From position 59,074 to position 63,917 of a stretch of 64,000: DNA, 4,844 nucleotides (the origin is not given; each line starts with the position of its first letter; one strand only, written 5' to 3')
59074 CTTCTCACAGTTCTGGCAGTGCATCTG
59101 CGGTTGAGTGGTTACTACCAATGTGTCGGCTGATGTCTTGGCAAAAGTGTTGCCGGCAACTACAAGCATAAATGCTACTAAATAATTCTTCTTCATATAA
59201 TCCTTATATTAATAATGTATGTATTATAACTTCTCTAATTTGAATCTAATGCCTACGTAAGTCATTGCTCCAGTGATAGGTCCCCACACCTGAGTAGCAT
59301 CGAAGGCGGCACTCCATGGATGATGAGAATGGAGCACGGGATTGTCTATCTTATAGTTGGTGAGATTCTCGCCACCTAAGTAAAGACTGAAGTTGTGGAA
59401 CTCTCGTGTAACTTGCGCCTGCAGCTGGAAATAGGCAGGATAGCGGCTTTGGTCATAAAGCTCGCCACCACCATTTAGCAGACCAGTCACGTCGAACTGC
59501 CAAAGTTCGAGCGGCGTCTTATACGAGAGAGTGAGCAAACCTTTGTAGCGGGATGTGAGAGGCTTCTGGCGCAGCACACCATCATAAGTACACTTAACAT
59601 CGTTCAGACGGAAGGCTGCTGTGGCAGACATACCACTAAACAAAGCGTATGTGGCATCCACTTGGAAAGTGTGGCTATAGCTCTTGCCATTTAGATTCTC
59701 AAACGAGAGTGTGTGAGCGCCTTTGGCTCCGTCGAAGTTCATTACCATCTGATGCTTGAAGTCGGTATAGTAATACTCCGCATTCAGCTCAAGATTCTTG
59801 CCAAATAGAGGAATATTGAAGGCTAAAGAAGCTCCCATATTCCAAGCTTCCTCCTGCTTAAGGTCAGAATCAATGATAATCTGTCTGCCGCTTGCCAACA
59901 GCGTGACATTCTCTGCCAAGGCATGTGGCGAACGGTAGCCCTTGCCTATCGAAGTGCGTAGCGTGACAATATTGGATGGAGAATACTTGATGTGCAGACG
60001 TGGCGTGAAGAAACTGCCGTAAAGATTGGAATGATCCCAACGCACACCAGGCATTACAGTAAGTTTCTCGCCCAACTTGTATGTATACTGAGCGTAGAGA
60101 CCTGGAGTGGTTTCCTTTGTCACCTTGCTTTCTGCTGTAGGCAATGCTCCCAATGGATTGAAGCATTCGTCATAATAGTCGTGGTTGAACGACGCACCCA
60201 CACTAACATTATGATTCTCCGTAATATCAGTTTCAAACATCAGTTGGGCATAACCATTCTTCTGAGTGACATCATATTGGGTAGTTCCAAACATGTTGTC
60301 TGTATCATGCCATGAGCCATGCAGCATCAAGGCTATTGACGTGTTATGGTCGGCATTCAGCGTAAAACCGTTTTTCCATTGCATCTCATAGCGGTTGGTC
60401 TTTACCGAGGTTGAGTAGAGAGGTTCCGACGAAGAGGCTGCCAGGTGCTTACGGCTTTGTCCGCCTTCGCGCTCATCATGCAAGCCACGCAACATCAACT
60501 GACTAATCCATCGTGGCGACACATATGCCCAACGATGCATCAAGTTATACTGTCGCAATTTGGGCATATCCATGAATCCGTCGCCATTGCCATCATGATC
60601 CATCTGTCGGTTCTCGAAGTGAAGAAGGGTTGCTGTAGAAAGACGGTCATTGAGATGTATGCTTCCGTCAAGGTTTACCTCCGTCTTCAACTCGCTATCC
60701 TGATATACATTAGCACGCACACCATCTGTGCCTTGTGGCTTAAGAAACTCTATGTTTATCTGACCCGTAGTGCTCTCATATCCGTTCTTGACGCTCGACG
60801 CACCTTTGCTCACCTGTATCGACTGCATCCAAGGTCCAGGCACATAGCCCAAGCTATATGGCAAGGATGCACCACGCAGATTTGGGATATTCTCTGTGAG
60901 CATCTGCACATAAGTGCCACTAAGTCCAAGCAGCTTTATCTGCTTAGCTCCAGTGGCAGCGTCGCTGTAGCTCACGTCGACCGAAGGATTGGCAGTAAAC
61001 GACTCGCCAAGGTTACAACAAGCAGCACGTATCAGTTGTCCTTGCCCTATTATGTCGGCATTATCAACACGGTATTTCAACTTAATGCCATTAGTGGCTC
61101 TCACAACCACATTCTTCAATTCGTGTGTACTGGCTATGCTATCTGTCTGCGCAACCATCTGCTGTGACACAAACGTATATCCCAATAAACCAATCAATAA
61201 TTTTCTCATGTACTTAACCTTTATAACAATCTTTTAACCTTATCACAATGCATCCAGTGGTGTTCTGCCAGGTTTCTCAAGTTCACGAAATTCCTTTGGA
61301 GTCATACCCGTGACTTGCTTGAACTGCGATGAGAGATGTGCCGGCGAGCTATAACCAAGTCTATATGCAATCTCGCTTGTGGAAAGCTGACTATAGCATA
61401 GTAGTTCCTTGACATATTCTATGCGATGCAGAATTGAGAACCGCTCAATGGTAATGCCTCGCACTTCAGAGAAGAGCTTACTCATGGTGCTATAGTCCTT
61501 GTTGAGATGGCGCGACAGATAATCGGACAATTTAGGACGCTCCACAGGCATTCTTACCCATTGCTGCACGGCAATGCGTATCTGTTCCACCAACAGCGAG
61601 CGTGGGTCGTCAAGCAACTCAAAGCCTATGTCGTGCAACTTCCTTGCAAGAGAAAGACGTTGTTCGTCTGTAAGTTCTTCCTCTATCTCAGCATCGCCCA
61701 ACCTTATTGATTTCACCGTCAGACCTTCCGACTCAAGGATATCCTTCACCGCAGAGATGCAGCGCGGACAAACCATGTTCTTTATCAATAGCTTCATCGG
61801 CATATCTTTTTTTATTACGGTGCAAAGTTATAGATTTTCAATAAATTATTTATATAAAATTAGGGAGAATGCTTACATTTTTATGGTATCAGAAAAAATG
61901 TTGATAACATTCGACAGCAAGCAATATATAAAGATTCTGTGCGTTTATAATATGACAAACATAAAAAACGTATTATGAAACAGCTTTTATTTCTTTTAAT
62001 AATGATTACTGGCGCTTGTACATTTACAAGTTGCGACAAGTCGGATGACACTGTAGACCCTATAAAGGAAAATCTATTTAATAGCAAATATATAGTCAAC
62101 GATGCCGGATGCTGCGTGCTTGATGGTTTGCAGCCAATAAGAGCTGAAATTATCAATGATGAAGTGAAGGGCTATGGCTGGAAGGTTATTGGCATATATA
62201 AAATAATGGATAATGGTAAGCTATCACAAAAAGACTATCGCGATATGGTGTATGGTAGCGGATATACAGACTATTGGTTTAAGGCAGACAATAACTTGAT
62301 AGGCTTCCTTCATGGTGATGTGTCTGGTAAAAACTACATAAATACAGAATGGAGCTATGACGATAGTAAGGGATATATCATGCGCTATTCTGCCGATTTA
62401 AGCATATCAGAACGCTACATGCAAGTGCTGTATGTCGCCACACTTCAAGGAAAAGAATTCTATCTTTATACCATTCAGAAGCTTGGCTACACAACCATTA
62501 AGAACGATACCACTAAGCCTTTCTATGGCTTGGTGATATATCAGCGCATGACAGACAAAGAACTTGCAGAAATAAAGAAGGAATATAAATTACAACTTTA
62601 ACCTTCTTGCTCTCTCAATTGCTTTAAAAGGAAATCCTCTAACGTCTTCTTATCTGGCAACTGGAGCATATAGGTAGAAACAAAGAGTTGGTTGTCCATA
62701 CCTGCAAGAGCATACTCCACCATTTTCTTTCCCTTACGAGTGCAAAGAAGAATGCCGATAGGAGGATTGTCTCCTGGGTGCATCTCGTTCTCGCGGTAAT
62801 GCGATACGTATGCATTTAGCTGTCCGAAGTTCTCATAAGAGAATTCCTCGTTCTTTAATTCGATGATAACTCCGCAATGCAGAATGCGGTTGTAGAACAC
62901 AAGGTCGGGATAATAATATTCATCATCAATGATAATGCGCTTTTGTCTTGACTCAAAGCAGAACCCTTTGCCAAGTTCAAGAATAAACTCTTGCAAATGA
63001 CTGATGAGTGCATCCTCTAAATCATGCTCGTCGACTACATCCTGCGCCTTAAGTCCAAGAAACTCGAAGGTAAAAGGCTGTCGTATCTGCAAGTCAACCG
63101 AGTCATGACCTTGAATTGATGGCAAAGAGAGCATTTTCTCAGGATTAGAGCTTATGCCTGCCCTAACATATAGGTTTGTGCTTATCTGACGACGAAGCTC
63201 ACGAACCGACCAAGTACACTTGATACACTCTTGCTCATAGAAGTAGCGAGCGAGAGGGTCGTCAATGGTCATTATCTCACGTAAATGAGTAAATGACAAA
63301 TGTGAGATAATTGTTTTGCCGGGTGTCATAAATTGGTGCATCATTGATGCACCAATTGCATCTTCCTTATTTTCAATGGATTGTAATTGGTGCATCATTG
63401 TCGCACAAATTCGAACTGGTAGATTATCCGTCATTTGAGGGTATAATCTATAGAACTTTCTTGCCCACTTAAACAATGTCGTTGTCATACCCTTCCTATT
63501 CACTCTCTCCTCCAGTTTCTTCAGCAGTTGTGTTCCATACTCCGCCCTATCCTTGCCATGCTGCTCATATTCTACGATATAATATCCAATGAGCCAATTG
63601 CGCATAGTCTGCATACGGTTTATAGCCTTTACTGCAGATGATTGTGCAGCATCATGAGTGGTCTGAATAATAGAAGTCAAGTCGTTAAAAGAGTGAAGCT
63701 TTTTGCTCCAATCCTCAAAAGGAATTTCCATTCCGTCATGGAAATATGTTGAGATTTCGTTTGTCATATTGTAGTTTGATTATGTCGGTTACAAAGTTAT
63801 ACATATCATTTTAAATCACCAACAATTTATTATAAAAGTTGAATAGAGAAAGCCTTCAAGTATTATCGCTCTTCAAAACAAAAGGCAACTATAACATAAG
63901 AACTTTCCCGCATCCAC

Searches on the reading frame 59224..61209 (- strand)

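Call 64: search_protein_families(library=pfam, proteins=[window:59224-61209:-], max_evalue=0.00001)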
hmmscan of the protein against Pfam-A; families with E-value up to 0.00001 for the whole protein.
window:59224-61209:- (661 aa): 1 family
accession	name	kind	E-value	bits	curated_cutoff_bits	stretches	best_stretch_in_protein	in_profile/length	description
PF00593.30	TonB_dep_Rec_b-barrel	-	8.4e-32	112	27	1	273-616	66-436/436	TonB dependent receptor-like, beta-barrel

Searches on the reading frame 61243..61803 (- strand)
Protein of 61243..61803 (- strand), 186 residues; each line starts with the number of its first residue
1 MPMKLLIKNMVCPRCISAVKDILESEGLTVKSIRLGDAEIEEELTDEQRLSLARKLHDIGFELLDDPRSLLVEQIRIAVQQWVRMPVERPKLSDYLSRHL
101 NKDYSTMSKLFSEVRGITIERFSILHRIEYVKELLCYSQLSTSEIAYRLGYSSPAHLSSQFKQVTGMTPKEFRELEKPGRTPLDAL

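Call 64: search_protein_families(library=pfam, proteins=[window:61243-61803:-], max_evalue=0.00001)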
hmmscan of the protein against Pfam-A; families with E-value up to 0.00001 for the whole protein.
window:61243-61803:- (186 aa): 2 families
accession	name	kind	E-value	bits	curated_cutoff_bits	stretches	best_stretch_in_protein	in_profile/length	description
PF12833.13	HTH_18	-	1.7e-18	67.1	33.6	1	96-174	1-79/80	Helix-turn-helix domain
PF00165.29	HTH_AraC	-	6.9e-12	45.6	26.6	1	144-173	13-41/42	Bacterial regulatory helix-turn-helix proteins, AraC family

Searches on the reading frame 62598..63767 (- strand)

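Call 64: search_protein_families(library=pfam, proteins=[window:62598-63767:-], max_evalue=0.00001)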
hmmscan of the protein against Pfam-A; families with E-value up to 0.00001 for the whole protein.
window:62598-63767:- (389 aa): 2 families
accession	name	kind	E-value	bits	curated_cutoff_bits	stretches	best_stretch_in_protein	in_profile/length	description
PF06250.17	YhcG_C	-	7.9e-52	175.7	32.5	1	228-375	4-151/157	YhcG PDDEXK nuclease domain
PF17761.7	DUF1016_N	-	1.1e-24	87.5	32.8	1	34-202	2-137/137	DUF1016 N-terminal domain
